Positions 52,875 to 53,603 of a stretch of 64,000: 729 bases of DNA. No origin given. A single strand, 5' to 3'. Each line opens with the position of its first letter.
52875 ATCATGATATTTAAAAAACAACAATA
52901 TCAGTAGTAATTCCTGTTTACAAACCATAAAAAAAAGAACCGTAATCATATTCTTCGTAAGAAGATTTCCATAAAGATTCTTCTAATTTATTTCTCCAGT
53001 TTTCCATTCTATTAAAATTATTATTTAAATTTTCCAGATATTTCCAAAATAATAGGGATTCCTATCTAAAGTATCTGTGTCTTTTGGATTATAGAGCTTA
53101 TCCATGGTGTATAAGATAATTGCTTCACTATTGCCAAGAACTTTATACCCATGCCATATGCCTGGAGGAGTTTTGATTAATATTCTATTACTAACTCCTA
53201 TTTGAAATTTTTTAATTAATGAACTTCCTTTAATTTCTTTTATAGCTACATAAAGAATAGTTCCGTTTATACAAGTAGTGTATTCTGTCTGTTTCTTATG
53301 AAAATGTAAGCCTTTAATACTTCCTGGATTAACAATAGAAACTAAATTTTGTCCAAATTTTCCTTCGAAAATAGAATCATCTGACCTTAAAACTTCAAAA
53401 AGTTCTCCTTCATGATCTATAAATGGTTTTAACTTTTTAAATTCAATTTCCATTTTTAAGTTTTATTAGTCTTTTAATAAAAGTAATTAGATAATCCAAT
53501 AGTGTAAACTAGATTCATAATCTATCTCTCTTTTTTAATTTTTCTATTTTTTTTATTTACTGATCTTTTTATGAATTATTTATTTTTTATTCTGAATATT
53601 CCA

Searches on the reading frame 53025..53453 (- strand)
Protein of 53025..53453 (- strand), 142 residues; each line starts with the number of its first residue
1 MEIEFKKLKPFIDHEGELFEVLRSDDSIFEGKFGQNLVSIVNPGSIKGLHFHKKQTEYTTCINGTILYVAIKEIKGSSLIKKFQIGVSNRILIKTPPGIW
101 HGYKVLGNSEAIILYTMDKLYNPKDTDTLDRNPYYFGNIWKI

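Call 46: search_protein_families(library=pfam, proteins=[window:53025-53453:-], max_evalue=0.01)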
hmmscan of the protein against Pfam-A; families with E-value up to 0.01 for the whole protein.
window:53025-53453:- (142 aa): 5 families
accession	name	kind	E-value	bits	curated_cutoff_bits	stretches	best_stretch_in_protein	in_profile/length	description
PF14667.12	Polysacc_synt_C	-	7.8e-13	49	28.7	1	13-128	3-110/111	Polysaccharide biosynthesis C-terminal domain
PF00908.23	dTDP_sugar_isom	-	1.5e-12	48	27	1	9-132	13-144/168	dTDP-4-dehydrorhamnose 3,5-epimerase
PF05523.17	FdtA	-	4.3e-06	27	23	1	2-125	2-118/131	WxcM-like, C-terminal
PF07883.17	Cupin_2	-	0.00023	21.3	27.2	1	40-114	4-67/70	Cupin domain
PF00190.28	Cupin_1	-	0.0095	16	22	1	37-111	37-107/151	Cupin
